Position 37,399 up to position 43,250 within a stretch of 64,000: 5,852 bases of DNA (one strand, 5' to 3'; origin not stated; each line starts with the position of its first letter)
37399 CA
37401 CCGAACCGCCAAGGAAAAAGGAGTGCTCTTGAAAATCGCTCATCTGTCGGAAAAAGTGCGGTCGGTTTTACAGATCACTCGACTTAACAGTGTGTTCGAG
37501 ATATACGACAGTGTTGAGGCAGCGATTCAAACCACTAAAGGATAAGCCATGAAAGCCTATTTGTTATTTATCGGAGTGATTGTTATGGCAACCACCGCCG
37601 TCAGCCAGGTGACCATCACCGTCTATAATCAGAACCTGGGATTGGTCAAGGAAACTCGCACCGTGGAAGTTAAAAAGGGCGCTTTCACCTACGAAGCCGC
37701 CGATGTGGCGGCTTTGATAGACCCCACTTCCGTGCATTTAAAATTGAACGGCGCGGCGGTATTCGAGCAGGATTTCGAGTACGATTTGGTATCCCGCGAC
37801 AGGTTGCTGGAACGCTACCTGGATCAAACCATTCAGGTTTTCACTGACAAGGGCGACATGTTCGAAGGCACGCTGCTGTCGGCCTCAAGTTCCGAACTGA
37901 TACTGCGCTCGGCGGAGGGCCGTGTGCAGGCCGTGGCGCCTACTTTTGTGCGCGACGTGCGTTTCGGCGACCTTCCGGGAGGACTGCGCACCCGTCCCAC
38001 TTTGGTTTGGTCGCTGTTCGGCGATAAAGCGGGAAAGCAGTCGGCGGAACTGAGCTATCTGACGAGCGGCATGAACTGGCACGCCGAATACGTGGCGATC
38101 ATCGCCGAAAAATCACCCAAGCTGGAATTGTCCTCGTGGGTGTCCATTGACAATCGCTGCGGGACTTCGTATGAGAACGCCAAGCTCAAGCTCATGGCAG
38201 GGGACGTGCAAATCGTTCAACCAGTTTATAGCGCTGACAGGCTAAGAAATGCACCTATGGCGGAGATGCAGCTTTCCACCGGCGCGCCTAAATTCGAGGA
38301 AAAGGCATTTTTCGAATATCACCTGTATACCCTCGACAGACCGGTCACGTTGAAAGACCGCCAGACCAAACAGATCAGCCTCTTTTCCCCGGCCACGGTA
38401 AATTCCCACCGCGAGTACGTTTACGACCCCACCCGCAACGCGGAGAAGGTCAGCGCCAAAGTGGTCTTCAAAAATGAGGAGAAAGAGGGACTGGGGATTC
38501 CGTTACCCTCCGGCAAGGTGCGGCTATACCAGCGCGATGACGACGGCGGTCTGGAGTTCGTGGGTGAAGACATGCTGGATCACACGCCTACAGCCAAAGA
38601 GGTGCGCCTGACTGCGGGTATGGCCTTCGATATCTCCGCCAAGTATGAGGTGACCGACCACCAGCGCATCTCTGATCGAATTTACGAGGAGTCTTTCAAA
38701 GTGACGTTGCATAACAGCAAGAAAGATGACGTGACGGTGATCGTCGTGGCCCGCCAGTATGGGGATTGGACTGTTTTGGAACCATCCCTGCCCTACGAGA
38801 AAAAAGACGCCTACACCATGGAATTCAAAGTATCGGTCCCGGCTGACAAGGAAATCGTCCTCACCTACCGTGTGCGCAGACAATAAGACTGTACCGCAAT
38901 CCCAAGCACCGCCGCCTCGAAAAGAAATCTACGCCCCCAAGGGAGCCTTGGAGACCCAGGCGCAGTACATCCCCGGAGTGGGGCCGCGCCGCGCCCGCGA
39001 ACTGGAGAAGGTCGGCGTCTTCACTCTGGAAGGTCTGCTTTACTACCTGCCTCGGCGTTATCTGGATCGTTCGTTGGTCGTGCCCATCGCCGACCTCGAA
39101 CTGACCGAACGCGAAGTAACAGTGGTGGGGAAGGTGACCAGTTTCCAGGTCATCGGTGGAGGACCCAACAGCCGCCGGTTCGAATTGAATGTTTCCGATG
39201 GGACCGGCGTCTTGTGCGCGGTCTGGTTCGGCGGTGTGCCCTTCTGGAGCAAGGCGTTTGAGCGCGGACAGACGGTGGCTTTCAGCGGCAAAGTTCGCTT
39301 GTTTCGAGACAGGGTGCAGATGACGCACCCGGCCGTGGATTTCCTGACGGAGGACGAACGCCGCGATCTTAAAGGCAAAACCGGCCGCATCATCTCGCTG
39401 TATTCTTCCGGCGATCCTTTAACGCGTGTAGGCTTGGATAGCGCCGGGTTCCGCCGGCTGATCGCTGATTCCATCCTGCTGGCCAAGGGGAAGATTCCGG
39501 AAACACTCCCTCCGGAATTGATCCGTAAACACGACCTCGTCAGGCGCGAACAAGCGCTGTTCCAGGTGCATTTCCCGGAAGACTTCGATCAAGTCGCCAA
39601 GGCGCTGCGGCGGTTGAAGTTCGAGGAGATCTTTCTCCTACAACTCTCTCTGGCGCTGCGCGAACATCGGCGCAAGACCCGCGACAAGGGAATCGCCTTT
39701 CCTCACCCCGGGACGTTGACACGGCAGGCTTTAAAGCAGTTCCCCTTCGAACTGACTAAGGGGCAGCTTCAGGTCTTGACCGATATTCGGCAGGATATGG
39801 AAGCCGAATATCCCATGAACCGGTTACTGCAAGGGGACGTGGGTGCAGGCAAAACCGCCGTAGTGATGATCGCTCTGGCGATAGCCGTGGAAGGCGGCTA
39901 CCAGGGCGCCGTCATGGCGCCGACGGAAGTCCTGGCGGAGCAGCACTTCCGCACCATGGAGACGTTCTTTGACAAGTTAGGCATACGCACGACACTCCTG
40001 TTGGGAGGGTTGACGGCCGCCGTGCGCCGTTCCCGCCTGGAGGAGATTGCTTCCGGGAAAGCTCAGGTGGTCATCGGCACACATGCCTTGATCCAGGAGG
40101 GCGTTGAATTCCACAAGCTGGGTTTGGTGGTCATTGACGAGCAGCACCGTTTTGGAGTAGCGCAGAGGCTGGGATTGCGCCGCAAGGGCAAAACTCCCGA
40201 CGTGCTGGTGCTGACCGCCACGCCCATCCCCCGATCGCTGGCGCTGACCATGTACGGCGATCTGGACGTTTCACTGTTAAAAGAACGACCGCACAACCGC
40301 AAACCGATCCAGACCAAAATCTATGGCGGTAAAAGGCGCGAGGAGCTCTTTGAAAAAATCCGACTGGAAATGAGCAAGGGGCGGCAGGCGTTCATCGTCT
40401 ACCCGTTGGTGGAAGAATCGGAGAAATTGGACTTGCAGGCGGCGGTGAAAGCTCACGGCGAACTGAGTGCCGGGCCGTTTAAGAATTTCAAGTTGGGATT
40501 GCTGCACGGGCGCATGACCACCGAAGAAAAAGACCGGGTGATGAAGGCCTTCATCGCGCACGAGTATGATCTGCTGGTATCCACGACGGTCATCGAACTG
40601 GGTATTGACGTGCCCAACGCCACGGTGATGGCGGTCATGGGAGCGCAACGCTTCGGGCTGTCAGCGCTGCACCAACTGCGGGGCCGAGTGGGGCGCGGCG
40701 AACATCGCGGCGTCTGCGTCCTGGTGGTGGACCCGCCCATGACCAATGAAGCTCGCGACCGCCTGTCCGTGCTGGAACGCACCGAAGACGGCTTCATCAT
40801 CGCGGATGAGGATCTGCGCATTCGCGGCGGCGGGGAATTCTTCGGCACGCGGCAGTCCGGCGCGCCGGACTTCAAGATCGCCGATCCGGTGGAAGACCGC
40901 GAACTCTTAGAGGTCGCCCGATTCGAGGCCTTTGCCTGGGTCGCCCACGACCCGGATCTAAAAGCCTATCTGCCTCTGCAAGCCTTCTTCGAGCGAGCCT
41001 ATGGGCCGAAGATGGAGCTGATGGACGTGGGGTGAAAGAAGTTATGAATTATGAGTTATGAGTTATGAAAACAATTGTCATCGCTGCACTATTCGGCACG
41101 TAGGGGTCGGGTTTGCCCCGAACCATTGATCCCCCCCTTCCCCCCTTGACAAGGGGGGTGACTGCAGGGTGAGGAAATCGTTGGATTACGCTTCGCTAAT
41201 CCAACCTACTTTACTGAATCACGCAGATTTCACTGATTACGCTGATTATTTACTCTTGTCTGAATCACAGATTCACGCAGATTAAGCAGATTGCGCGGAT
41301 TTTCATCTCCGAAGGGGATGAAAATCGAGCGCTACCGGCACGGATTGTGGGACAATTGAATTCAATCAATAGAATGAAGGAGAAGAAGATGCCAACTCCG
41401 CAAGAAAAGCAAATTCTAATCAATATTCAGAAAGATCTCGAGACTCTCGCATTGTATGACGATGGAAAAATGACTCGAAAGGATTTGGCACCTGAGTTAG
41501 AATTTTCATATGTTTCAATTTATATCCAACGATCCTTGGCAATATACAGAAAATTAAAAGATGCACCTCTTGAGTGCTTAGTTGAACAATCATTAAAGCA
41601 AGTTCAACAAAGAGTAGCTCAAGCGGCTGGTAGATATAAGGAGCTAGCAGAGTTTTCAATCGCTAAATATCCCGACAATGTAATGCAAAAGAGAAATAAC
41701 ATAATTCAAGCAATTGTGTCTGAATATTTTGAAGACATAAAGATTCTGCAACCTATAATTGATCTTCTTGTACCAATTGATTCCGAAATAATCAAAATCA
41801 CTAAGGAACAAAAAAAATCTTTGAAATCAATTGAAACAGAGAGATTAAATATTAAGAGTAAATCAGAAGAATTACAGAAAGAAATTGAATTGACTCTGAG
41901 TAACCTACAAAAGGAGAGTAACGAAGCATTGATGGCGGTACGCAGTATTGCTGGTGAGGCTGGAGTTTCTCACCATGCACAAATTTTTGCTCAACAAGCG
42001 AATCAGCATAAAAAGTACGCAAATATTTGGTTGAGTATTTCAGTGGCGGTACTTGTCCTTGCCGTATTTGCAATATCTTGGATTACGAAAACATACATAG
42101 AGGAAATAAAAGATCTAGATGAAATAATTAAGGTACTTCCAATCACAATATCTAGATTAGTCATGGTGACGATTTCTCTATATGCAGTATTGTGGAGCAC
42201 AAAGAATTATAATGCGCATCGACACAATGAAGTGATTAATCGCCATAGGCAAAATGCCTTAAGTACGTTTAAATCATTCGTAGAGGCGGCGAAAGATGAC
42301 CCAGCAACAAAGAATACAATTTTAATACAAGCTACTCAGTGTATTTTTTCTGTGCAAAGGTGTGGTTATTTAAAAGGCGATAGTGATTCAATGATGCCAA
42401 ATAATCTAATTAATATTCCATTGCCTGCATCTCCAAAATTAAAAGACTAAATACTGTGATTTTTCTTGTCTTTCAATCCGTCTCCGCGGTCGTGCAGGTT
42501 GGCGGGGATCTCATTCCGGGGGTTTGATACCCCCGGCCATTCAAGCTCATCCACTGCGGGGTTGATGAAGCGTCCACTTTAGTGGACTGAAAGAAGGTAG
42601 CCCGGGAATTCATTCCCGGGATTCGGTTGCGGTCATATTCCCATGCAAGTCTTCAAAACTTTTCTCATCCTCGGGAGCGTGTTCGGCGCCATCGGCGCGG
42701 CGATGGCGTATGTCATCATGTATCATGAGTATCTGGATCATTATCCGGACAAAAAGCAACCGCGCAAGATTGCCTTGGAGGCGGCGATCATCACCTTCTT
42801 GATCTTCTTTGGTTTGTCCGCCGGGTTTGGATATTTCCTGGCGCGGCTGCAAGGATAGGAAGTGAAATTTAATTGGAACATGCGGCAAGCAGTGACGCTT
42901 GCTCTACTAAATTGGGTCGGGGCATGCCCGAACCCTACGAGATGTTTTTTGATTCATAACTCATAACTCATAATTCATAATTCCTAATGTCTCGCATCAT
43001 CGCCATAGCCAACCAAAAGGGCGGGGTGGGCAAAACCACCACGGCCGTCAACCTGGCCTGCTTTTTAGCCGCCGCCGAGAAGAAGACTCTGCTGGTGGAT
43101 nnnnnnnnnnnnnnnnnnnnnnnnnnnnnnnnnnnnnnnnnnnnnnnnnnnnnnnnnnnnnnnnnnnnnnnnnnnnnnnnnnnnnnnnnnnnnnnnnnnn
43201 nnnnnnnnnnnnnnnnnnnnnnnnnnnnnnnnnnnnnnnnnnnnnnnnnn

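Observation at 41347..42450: Cassette cargo: coiled-coil + two-TM-hairpin protein with SLATT-like architecture, a candidate membrane-disrupting effector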

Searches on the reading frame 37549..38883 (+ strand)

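Call 59: search_protein_families(library=pfam, proteins=[window:37549-38883:+], max_evalue=0.0001)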
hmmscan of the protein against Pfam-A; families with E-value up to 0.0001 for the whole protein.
window:37549-38883:+ (445 aa): 1 family
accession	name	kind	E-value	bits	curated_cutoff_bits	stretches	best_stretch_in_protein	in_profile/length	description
PF13598.12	DUF4139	-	3e-08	34.1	31.8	1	167-401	2-151/205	Domain of unknown function (DUF4139)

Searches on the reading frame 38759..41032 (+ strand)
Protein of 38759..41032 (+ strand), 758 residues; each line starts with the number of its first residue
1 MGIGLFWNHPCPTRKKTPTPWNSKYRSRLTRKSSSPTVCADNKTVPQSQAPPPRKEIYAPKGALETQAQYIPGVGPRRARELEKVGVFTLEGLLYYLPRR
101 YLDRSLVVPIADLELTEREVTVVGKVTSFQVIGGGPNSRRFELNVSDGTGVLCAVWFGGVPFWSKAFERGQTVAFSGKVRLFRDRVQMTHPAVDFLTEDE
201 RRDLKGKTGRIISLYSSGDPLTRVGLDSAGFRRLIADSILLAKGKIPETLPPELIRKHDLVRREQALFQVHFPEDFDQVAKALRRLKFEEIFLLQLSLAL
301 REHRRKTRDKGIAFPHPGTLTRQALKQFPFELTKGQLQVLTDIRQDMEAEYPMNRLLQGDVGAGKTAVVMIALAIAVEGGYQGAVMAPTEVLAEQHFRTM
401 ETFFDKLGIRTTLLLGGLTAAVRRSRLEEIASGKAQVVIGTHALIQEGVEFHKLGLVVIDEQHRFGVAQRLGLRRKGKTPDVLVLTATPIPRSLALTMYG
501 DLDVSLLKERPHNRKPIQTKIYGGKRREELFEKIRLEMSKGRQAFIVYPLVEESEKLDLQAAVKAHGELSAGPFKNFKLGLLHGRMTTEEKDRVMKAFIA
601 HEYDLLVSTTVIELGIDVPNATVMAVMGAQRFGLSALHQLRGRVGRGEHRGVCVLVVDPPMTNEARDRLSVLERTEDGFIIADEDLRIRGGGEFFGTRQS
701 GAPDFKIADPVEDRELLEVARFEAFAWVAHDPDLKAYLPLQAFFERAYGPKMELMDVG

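Call 59: search_protein_families(library=pfam, proteins=[window:38759-41032:+], max_evalue=0.0001)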
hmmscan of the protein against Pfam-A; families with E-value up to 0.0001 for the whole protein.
window:38759-41032:+ (758 aa): 6 families
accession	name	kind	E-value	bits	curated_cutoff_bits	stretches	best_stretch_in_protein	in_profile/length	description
PF00270.35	DEAD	-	5.5e-23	82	26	1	336-493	4-163/167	DEAD/DEAH box helicase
PF00271.37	Helicase_C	-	1.9e-22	80.1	23.5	1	532-646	7-108/110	Helicase conserved C-terminal domain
PF17191.10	RecG_wedge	-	1.5e-15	57.6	23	1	69-215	3-140/162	RecG wedge domain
PF19833.4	RecG_dom3_C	-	6.3e-11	42.6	26.8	1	675-735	1-62/87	ATP-dependent DNA helicase RecG, domain 3, C-terminal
PF01336.31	tRNA_anti-codon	-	4.6e-08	33.3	27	1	120-193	1-72/75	OB-fold nucleic acid binding domain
PF04851.21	ResIII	-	7.5e-07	29.6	22.5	1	330-489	2-162/164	Type III restriction enzyme, res subunit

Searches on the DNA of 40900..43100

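Call 91: search_rna_families(source=window, start=40900, end=43100, threshold=evalue, max_evalue=1)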
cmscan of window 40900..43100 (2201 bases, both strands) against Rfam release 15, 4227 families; matches with E-value up to 1: 2.
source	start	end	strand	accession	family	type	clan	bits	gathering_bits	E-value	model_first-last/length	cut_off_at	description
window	42586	42620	-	RF01687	Acido-Lenti-1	Gene; sRNA;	-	25.2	37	0.005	1-46/46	no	Acido-Lenti-1 RNA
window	41136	41176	+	RF01762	whalefall-1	Gene; sRNA;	-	17.6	37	0.27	1-56/56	no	Whalefall-1 RNA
